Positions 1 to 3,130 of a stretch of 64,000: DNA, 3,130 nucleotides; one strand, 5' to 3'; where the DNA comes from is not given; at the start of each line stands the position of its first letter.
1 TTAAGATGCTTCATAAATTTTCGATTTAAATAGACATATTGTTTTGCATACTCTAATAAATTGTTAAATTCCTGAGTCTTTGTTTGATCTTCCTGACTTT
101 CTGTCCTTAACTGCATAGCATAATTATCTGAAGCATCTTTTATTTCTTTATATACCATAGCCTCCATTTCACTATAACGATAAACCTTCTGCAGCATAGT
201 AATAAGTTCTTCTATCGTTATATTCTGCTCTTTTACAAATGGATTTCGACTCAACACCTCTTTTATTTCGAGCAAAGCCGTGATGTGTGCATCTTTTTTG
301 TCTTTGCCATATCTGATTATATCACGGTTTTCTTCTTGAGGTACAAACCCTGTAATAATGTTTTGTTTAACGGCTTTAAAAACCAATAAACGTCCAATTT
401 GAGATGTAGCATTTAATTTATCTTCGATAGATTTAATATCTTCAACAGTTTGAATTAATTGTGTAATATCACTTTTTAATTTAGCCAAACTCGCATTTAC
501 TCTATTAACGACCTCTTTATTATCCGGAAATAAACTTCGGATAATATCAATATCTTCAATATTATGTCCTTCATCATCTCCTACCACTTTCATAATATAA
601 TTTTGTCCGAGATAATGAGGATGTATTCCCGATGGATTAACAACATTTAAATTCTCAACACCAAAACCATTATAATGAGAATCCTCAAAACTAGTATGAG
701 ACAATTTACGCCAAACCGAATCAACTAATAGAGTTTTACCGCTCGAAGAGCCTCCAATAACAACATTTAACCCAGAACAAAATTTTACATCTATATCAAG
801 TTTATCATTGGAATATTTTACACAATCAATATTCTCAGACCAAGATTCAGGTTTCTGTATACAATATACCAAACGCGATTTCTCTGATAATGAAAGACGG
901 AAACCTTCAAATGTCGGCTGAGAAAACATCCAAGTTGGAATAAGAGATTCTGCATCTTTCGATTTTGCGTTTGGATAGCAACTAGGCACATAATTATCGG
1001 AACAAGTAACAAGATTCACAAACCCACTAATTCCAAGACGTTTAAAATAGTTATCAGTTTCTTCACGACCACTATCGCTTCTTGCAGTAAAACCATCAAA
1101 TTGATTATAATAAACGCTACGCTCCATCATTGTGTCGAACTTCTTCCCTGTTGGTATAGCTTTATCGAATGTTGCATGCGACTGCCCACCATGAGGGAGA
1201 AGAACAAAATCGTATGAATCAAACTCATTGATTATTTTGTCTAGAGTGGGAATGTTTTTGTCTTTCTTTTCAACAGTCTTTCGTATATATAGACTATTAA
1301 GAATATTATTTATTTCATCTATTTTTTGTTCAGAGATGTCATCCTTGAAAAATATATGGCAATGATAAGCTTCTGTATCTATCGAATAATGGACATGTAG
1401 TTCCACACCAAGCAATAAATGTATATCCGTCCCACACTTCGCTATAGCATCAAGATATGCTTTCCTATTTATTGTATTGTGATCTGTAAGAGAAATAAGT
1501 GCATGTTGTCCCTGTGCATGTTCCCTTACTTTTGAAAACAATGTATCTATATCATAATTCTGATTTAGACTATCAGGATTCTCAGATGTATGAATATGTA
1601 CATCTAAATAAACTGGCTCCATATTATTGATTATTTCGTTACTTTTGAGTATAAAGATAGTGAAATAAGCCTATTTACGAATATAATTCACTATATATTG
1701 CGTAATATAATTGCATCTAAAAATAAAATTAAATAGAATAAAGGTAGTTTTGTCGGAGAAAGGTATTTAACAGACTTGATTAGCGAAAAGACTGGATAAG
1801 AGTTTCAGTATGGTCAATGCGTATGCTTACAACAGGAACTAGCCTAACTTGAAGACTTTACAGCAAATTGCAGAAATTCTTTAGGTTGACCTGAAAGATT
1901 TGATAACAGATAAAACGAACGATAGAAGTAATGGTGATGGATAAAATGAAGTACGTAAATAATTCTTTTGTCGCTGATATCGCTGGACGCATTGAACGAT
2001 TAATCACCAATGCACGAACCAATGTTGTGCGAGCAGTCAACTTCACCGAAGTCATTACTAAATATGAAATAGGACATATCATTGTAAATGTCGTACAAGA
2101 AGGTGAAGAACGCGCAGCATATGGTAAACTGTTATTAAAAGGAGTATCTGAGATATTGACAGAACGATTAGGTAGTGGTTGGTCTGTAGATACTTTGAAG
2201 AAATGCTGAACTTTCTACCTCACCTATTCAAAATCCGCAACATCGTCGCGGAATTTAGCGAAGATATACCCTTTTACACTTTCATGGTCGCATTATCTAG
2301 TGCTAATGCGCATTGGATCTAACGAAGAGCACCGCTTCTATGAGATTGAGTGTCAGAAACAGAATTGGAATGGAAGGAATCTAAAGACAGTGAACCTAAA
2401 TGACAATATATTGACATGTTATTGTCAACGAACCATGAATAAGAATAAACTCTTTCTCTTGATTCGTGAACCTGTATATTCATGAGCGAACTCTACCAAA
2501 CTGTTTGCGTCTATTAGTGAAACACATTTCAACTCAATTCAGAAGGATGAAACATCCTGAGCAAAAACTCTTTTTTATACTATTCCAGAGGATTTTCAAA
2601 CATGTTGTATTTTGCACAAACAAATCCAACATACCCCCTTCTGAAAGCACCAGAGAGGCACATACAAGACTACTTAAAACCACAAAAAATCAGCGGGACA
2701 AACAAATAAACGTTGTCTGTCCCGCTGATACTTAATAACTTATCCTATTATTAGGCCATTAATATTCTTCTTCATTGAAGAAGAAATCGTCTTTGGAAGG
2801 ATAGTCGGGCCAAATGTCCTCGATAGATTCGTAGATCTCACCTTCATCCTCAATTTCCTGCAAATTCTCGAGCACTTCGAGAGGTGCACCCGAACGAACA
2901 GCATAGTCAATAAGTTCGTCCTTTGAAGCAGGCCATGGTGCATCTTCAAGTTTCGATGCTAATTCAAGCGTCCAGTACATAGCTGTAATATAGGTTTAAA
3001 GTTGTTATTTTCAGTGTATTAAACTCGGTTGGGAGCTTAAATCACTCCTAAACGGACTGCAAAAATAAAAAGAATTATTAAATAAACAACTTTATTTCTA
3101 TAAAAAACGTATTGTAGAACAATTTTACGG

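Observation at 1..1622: Unlisted 540-codon ORF at the left edge: PHP + P-loop/coiled-coil ATPase, a Ppl-like defence candidate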

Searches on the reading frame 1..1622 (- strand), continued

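Call 75: search_protein_families(library=padloc, proteins=[L011:6196-7647:+, L011:7809-9965:+, L011:4475-6190:+, L007:12765-13877:+, L007:14045-14929:+, L091:1721-3781:+, L013:7510-9378:-, L037:5902-8478:+, L091:3778-6177:+, L029:3090-5729:+], max_evalue=0.00001)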
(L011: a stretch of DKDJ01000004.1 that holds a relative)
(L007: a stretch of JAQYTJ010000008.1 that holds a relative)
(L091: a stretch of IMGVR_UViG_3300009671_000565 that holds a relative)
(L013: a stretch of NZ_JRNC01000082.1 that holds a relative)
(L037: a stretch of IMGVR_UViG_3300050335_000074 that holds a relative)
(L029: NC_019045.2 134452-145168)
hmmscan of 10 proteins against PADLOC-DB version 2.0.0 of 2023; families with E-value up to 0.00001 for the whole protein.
L011:6196-7647:+ (483 aa): 1 family
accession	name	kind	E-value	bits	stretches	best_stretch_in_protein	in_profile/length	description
PDLC05032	PDC-S50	-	6.9e-09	33.3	1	1-124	1-123/387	-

L011:7809-9965:+ (718 aa): 0 families

L011:4475-6190:+ (571 aa): 2 families
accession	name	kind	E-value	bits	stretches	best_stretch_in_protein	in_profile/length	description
PDLC03448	REase_II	-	1.3e-40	137.3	2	286-511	597-814/857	Type II restriction enzyme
PDLC03547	REase_II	-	3.2e-30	103.2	1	217-519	266-536/585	Type II restriction enzyme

L007:12765-13877:+ (370 aa): 0 families

L007:14045-14929:+ (294 aa): 0 families

L091:1721-3781:+ (686 aa): 5 families
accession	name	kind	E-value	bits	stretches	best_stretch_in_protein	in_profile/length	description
PDLC02506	BrxL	-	0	1116.8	1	11-686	5-680/680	BrxL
PDLC02508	BrxL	-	1.9e-188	626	1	14-493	4-480/698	BrxL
PDLC02509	BrxL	-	9.9e-135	448.1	2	162-486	198-526/535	BrxL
PDLC02505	BrxL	-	1.8e-84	282.3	1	14-470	4-468/482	BrxL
PDLC02507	BrxL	-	2.8e-58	195.9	1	14-467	14-465/482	BrxL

L013:7510-9378:- (622 aa): 0 families

L037:5902-8478:+ (858 aa): 5 families
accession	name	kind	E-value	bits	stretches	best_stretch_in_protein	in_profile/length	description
PDLC02208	Ppl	-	1.8e-32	110.4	2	727-847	775-891/894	-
PDLC04680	PDC-M49A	-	5.8e-15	52.9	1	33-113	3-76/674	-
PDLC04678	PDC-M49A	-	1.7e-10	37.8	1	511-811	343-628/681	-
PDLC04164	AriA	-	5.4e-09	34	1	694-806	141-246/253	-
PDLC04213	HEC-02A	-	3.6e-06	24.8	0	329-392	18-79/337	-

L091:3778-6177:+ (799 aa): 1 family
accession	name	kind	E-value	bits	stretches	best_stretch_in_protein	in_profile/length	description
PDLC00098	GajA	-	2.9e-06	24.3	0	694-753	290-348/534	AAA ATPase domain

L029:3090-5729:+ (879 aa): 15 families
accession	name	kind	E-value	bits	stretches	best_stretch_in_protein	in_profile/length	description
PDLC02208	Ppl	-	2.7e-35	119.7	2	8-625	4-614/894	-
PDLC04678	PDC-M49A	-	6.1e-17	59.1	2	13-104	4-86/681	-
PDLC04680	PDC-M49A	-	1.4e-16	58.2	1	14-105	4-85/674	-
PDLC04135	mad3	-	1.4e-15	55.8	1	284-819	13-326/374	mads_3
PDLC03859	LmuB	-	8.5e-11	39.7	0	287-361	17-81/611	-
PDLC02980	AriA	-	7.2e-10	37.3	1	758-817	239-300/304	-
PDLC04164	AriA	-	3e-09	34.8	0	767-819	184-235/253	-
PDLC00278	PtuA1|PtuA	-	1.1e-07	29.5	0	287-317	17-47/436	AAA ATPase domain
PDLC00271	PtuA1|PtuA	-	4.3e-07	27.8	0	287-318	17-48/421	AAA ATPase domain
PDLC00298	PtuA1|PtuA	-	5.6e-07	27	0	288-317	18-47/423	AAA ATPase domain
PDLC00099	GajA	-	3.1e-06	24.5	0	288-320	24-56/626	AAA ATPase domain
PDLC04679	PDC-M49A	-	3.5e-06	24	0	765-826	418-479/541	-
PDLC02979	AriA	-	4.7e-06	24.6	0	288-579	18-274/373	-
PDLC00277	PtuA1|PtuA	-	4.9e-06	24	0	287-319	17-49/423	AAA ATPase domain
PDLC00290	PtuA1|PtuA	-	8.2e-06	23.4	0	768-847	261-339/414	AAA ATPase domain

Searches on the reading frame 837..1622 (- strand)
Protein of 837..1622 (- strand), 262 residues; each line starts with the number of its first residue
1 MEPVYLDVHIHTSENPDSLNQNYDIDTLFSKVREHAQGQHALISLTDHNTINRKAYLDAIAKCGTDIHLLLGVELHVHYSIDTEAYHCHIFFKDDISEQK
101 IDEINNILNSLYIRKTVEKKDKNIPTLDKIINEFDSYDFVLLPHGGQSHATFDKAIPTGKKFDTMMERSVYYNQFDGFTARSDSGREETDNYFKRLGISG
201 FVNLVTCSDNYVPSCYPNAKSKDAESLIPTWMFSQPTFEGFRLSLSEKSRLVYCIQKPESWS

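Call 57: search_solved_structures(query=A3, max_evalue=10, show_alignments=3)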
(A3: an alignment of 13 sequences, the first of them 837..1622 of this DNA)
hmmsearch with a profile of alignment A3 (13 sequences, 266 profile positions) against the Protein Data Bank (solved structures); distinct sequences matched with E-value up to 10: 9.
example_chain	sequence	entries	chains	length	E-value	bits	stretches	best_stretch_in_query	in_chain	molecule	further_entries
9etk_A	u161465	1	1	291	0.00017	24.4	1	7-92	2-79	Metal-dependent phosphoesterases (PHP family)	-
3f2b_A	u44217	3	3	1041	0.00074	22.3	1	8-97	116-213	DNA-directed DNA polymerase III alpha chain | GEOBACILLUS KAUSTOPHILUS DNA POLC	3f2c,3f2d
2anu_A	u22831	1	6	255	0.028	17.1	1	3-53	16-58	hypothetical protein TM0559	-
7ug9_A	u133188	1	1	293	0.039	16.6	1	7-92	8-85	5'-3' exoribonuclease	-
9qpc_A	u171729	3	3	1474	0.067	15.8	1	8-82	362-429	DNA polymerase III PolC-type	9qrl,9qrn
2fyh_A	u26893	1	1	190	0.083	15.5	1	78-153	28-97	putative integral membrane transport protein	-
3lxq_A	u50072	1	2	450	0.18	14.5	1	189-227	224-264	Uncharacterized protein VP1736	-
2yb1_A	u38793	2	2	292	1.1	11.8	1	8-90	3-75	AMIDOHYDROLASE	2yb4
1m65_A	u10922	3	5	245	2.5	10.7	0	9-52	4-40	Hypothetical protein ycdX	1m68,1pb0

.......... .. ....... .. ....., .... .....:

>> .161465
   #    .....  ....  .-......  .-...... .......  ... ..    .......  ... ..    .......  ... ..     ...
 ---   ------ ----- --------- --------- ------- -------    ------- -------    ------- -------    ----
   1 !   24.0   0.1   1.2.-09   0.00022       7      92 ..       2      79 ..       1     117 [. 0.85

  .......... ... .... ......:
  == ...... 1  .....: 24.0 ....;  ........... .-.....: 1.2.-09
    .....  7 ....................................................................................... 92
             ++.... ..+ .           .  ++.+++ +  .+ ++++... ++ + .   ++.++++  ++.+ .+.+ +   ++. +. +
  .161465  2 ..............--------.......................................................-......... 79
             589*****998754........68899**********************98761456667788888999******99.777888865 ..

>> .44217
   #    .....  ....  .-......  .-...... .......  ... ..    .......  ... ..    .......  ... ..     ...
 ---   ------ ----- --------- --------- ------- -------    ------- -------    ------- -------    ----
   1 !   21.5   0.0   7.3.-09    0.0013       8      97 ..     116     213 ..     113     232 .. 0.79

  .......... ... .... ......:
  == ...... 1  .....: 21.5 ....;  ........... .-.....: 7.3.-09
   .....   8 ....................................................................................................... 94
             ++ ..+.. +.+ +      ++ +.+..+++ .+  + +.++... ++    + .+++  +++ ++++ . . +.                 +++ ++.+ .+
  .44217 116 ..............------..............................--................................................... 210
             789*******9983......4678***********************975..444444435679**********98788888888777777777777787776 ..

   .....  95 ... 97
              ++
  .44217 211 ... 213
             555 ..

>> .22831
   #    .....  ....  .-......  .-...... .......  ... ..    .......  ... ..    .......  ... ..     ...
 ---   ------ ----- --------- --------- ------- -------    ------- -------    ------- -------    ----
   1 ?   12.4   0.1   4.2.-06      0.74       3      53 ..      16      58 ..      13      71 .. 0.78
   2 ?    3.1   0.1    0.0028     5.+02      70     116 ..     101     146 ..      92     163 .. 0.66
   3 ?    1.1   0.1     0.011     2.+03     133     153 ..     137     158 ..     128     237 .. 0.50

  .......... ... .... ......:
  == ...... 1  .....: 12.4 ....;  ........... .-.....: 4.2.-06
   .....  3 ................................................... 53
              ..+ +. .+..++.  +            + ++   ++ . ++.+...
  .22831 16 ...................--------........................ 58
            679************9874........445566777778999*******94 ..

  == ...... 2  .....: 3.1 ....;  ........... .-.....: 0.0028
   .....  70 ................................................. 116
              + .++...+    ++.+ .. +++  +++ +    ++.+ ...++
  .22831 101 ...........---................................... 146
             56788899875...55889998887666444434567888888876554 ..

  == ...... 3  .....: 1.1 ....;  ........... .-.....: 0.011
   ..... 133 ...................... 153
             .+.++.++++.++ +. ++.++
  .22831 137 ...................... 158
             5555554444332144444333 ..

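Call 63: predict_structure(alignment_id=A3)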
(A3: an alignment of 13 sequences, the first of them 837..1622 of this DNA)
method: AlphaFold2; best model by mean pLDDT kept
length: 262 residues; sequences in the alignment: 13
mean_pLDDT: 81.0   pTM: 0.83
mean pLDDT of the five models: 81.0, 80.6, 80.5, 74.9, 60.7
residues with pLDDT >= 90: 113; 70-90: 91; 50-70: 36; < 50: 22
segments of 3 or more residues with pLDDT < 50: 147-153, 161-163, 169-176
pLDDT, mean of each block of 10 residues (from residue 1): 91 77 92 95 95 95 96 87 81 96 96 84 86 88 58 51 47 48 70 64 79 87 82 94 84 88 62
secondary structure, 60 per line:
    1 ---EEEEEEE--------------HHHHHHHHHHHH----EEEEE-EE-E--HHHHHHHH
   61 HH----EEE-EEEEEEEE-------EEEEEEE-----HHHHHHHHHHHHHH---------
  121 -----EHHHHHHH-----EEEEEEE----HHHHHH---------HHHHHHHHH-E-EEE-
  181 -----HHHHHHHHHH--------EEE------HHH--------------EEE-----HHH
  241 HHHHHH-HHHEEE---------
elements in order: E4-10 H25-36 E41-45 H53-62 E67-69 E71-78 E86-92 H98-111 H127-133 E139-145 H150-155 H165-173 E177-179 H186-195 E204-206 E230-232 H238-246 E251-253

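Call 68: fold_search(model_id=the predicted structure, library=pdb)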
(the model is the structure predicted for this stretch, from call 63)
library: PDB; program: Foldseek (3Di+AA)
matches with E <= 10: 1001; with E <= 0.001: 11
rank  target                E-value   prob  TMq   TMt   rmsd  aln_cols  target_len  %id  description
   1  3e0f                  8.5e-07  1.00  0.46  0.43   8.3       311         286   12  Crystal structure of a putative metal-dependent phosphoesterase (bad_1165) from bifidobacterium adolescentis atcc 15703  (released 2008-09-02)
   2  7ug9                  1.3e-06  1.00  0.47  0.58   7.0       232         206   13  Crystal structure of RNase AM PHP domain (released 2022-08-31)
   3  4iqj_B                1.6e-06  1.00  0.52  0.14   5.0       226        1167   16  Structure of PolIIIalpha-Tauc-DNA complex suggests an atomic model of the replisome (released 2013-03-13)
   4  7pu7_A                4.6e-06  1.00  0.47  0.14   5.9       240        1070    9  DNA polymerase from M. tuberculosis (released 2022-02-23)
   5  4iqj_A                5.5e-06  1.00  0.53  0.14   5.0       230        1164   16  Structure of PolIIIalpha-Tauc-DNA complex suggests an atomic model of the replisome (released 2013-03-13)
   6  3o0f                  6.6e-06  1.00  0.45  0.41   8.0       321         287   11  Crystal structure of a putative metal-dependent phosphoesterase (BAD_1165) from bifidobacterium adolescentis atcc 15703  (released 2010-08-25)
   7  9etk                  1.7e-05  1.00  0.48  0.45   8.6       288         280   12  Crystal structure of Vibrio cholerae RNase AM (released 2024-09-11)
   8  7rty_A                1.7e-05  1.00  0.48  0.50   6.8       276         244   10  Crystal Structure of PsfC from Pseudomonas syringae PB-5123 (released 2021-09-15)
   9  2yb1                  1.9e-04  1.00  0.47  0.44   9.2       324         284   12  Structure of an amidohydrolase from Chromobacterium violaceum (EFI target EFI-500202) with bound Mn, AMP and phosphate. (released 2011-03-16)
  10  3f2b_A                4.3e-04  1.00  0.43  0.14   6.3       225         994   14  DNA Polymerase PolC from Geobacillus kaustophilus complex with DNA, dGTP, Mg and Zn (released 2009-01-20)
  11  3f2c_A                6.2e-04  1.00  0.42  0.13   6.1       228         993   13  DNA Polymerase PolC from Geobacillus kaustophilus complex with DNA, dGTP and Mn (released 2009-01-20)
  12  9qpc_A                1.6e-02  0.18  0.18  0.05  18.2       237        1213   12  DNA polymerase with inhibitor (released 2025-09-24)
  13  1v0s                  2.3e-02  0.12  0.18  0.11  15.8       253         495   10  Uninhibited form of Phospholipase D from Streptomyces sp. strain PMF (released 2004-06-03)
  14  8ctq                  3.6e-02  0.30  0.18  0.11   6.9       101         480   15  Crystal structure of engineered phospholipase D mutant superPLD 2-48 (released 2023-04-26)
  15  7k3z_F                3.6e-02  0.18  0.19  0.11  17.0       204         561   14  P. falciparum Cpn60 D474A mutant bound to ATP (released 2021-04-21)
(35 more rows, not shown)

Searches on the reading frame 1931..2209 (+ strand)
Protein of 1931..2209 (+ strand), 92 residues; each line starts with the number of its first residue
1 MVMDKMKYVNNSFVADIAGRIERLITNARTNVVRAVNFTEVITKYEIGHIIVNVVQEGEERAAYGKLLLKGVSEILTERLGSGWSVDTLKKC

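Call 45: search_protein_families(library=pfam, proteins=[window:1931-2209:+], max_evalue=0.01)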
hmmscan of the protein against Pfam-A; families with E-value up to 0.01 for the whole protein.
window:1931-2209:+ (92 aa): 1 family
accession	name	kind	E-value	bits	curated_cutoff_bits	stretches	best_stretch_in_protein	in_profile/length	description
PF17761.7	DUF1016_N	-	2.6e-12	47.4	32.8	1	21-91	2-71/137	DUF1016 N-terminal domain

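Call 46: search_protein_families(library=padloc, proteins=[window:1931-2209:+], max_evalue=0.01)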
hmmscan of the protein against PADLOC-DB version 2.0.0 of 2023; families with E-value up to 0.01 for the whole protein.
window:1931-2209:+ (92 aa): 24 families
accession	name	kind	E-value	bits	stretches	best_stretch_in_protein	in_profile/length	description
PDLC04802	PDC-S02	-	1.8e-21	75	1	14-91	9-86/171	-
PDLC04797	PDC-S02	-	2.8e-20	70.7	1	16-91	7-82/126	-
PDLC04812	PDC-S02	-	1.1e-19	68.8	1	16-92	10-86/151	-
PDLC04808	PDC-S02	-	4.9e-19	66.6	1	16-92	6-82/111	-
PDLC04807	PDC-S02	-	5.2e-19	66.7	1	11-92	10-91/351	-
PDLC04827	PDC-S02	-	1.9e-18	64.9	1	10-92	6-88/234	-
PDLC04830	PDC-S02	-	4.1e-15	54.3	1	15-92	16-93/159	-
PDLC04805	PDC-S02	-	1.8e-14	52.2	1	16-90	19-93/107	-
PDLC04809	PDC-S02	-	3.3e-14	51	1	17-90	13-86/156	-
PDLC04820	PDC-S02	-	5.1e-13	46.8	1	17-90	29-102/332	-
PDLC04818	PDC-S02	-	6.5e-10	36.9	1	8-82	7-77/79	-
PDLC04825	PDC-S02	-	6.8e-09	33.9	1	18-91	18-90/193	-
PDLC04821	PDC-S02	-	9.7e-09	33.5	1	11-89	7-84/133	-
PDLC04822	PDC-S02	-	4e-07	28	1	16-90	12-85/294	-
PDLC04829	PDC-S02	-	2.9e-06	25.6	1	23-86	13-76/92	-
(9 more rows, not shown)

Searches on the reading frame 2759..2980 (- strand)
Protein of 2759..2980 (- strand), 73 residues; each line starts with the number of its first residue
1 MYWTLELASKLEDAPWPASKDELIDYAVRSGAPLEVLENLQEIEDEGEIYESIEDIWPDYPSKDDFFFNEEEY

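Call 31: find_encoding_contigs(protein=window:2759-2980:-, flank=10000, max_places=8)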
Protein window:2759-2980:- (73 aa): 22 contigs read that carry it; 8 places shown.
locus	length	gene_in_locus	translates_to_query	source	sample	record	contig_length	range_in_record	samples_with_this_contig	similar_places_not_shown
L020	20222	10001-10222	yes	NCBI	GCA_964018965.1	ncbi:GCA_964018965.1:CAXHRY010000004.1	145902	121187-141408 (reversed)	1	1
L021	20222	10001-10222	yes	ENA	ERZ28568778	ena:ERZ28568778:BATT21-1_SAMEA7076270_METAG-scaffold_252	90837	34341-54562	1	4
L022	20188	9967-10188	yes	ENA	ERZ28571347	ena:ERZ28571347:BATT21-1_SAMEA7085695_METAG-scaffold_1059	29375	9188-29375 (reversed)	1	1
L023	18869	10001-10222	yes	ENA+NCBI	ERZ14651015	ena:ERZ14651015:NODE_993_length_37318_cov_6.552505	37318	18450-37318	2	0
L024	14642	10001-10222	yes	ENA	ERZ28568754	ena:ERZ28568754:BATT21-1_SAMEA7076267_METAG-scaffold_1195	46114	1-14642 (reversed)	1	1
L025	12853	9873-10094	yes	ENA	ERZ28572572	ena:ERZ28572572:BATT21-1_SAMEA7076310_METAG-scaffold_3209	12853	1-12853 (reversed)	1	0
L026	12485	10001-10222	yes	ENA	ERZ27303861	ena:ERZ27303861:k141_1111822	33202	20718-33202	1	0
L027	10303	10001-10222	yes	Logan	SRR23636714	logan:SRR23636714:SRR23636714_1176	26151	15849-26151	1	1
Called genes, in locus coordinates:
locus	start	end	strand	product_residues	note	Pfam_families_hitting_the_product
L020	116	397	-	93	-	PF13601:HTH_34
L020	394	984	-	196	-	-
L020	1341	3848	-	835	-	PF01835:MG2 (weak)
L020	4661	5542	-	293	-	PF01758:SBF, PF13593:SBF_like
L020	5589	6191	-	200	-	PF00881:Nitroreductase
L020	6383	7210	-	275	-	PF01435:Peptidase_M48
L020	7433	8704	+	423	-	PF00070:Pyr_redox (faint), PF00890:FAD_binding_2, PF01134:GIDA (faint), PF01266:DAO (faint), PF01494:FAD_binding_3 (weak), PF03486:HI0933_like, PF12831:FAD_oxidored, PF22780:HI0933_like_1st, +2 more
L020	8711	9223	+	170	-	-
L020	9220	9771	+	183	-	PF01923:Cob_adeno_trans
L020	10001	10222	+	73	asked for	PF11387:DUF2795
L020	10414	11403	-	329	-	PF00534:Glycos_transf_1, PF13692:Glyco_trans_1_4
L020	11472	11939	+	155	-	-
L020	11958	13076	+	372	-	PF03308:MeaB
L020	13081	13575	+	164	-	PF00929:RNase_T, PF16473:Rv2179c-like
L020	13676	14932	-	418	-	PF07396:Porin_O_P (weak)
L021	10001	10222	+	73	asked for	PF11387:DUF2795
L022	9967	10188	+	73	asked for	PF11387:DUF2795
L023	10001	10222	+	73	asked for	PF11387:DUF2795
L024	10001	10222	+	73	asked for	PF11387:DUF2795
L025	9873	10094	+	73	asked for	PF11387:DUF2795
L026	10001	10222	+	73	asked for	PF11387:DUF2795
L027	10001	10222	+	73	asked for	PF11387:DUF2795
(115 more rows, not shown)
